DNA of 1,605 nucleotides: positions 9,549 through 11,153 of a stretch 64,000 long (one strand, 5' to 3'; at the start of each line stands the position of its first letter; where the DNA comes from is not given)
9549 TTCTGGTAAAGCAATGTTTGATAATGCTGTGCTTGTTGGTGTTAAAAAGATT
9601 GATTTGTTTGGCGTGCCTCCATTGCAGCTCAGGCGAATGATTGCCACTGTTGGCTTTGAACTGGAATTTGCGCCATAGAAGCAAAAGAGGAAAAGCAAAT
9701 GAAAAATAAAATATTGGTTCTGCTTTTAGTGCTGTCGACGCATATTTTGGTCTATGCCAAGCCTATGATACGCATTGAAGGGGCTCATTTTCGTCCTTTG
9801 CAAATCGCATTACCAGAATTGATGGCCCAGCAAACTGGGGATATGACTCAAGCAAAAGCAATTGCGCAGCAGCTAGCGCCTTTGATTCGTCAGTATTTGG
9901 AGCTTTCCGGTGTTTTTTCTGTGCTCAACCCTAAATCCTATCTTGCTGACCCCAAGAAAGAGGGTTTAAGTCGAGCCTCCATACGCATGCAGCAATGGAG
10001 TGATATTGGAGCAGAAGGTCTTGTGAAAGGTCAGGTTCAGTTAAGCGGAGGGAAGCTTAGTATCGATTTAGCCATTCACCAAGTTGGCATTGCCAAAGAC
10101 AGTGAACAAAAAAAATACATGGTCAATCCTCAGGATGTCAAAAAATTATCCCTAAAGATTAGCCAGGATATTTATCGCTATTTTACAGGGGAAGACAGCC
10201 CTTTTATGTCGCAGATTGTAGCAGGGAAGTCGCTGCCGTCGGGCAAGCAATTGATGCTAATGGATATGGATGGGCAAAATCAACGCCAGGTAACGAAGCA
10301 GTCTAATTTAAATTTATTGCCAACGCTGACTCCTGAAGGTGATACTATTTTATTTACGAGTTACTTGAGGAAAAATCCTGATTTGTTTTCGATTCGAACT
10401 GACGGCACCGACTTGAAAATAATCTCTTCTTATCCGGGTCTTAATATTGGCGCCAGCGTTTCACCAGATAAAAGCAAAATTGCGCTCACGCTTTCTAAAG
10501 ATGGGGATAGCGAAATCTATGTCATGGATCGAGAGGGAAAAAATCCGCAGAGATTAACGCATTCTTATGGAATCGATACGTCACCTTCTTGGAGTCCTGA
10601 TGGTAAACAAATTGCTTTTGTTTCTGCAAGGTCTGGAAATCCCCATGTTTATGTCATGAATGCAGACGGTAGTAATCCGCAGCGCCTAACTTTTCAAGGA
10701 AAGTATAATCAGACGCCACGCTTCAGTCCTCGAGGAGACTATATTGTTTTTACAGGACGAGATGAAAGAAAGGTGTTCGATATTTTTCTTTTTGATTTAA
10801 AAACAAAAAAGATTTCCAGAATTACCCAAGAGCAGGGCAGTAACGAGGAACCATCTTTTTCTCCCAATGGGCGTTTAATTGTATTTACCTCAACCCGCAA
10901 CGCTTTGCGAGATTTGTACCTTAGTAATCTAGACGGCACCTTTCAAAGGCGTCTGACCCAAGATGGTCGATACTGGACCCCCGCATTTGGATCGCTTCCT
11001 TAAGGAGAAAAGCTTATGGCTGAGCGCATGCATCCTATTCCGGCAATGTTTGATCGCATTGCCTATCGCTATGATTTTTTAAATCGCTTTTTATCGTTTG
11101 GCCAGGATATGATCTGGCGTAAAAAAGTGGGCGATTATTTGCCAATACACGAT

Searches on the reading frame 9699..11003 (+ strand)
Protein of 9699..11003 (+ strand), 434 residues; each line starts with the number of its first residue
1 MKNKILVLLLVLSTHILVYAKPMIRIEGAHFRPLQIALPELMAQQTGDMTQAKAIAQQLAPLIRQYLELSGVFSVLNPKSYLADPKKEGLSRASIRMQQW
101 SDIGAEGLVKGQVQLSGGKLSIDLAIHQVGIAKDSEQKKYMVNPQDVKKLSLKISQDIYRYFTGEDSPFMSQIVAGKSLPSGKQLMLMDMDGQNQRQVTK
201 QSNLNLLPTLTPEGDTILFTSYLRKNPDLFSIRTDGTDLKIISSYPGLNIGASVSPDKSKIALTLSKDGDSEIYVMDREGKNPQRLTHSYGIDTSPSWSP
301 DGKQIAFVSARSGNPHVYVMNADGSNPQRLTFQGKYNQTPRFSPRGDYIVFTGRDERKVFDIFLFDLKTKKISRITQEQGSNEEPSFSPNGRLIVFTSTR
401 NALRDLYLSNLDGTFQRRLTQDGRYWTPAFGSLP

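Call 38: search_protein_families(library=pfam, proteins=[window:9699-11003:+], max_evalue=0.00001)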
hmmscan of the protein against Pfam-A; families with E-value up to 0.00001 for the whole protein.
window:9699-11003:+ (434 aa): 4 families
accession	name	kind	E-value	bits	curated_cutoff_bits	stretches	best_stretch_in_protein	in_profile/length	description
PF07676.18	PD40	-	2.6e-35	120.1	20.9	2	284-319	2-38/38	WD40-like Beta Propeller Repeat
PF00930.27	DPPIV_N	-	2e-14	53.5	22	0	362-423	25-82/354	Dipeptidyl peptidase IV (DPP IV) N-terminal region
PF04052.18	TolB_N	-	1.3e-13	51.4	22.4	1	24-129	3-100/106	TolB amino-terminal domain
PF25174.1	Beta-prop_THOC3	-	2.9e-08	33.5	305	0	337-404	91-154/272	THOC3 beta-propeller domain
